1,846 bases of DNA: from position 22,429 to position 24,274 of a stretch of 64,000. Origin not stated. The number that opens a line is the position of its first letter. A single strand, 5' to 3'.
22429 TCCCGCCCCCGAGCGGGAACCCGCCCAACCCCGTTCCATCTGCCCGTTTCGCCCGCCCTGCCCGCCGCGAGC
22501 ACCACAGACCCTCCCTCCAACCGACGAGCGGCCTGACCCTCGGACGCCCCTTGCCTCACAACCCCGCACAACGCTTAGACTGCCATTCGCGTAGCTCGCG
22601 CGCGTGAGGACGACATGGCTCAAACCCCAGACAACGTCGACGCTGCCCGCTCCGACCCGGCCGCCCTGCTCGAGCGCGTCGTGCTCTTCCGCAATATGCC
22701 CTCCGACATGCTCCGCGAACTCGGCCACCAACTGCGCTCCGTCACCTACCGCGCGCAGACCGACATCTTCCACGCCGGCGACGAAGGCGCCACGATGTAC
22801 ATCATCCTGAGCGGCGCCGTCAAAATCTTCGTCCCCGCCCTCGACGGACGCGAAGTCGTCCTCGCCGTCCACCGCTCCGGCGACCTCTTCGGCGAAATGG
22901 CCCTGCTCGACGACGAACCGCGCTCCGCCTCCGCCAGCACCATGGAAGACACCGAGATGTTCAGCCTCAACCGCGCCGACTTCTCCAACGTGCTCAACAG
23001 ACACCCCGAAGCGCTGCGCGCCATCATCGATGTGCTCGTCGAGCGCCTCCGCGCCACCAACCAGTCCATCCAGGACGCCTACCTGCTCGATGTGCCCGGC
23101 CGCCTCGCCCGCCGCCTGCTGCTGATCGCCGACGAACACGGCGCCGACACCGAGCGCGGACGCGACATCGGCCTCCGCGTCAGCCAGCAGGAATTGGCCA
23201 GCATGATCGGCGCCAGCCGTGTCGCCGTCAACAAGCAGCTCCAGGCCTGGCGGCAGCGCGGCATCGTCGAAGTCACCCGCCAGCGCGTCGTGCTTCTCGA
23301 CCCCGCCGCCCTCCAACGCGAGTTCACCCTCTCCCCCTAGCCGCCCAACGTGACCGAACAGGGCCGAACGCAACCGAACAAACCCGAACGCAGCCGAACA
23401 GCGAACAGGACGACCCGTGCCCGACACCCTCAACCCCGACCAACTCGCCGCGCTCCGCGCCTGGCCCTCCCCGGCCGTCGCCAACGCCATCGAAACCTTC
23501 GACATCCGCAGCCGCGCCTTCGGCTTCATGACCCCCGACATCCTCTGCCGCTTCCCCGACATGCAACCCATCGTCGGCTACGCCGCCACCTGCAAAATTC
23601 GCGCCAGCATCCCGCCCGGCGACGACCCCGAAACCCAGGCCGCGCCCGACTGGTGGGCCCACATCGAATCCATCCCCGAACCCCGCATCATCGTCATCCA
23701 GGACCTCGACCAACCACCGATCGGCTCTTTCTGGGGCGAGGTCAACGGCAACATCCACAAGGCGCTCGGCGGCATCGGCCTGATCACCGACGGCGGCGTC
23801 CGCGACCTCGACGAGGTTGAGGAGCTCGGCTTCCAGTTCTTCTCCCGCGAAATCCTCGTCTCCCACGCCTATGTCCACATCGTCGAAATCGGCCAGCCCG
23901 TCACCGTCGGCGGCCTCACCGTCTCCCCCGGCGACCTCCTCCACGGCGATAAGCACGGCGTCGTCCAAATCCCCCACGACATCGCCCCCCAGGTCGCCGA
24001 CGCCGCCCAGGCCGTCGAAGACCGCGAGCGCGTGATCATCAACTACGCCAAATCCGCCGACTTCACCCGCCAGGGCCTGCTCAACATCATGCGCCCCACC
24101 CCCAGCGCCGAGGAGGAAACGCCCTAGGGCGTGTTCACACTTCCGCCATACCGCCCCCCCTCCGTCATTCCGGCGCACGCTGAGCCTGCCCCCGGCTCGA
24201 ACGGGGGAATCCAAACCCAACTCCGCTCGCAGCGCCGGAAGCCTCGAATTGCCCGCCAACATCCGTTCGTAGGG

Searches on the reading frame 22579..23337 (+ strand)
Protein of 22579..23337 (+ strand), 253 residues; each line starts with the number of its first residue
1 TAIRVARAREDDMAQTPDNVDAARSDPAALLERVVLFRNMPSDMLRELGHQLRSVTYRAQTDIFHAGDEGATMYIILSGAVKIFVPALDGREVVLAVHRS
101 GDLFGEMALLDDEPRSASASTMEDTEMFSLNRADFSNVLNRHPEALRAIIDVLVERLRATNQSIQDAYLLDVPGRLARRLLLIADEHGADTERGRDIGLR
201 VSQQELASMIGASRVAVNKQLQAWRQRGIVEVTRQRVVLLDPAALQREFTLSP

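Call 24: search_protein_families(library=pfam, proteins=[window:22579-23337:+], max_evalue=0.001)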
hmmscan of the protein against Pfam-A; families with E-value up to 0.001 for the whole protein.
window:22579-23337:+ (253 aa): 2 families
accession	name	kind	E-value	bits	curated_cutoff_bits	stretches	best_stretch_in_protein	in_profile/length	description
PF00027.35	cNMP_binding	-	1.8e-25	89.1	27.5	1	55-142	2-89/89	Cyclic nucleotide-binding domain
PF13545.12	HTH_Crp_2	-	6.8e-18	64.8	27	1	174-247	1-69/70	Crp-like helix-turn-helix domain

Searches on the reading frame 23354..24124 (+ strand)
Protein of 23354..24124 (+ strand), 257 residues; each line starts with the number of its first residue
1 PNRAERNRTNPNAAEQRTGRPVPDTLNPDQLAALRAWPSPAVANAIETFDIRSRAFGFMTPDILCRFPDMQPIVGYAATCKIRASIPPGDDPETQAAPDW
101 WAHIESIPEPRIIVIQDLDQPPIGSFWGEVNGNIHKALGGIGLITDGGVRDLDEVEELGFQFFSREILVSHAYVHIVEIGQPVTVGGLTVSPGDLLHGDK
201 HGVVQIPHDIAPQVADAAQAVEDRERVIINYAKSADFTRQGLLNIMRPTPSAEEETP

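Call 24: search_protein_families(library=pfam, proteins=[window:23354-24124:+], max_evalue=0.001)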
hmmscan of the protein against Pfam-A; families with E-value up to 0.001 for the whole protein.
window:23354-24124:+ (257 aa): 1 family
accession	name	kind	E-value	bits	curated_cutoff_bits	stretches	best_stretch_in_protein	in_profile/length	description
PF03737.21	RraA-like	-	4.3e-22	79.4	24.5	1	61-204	19-151/152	Aldolase/RraA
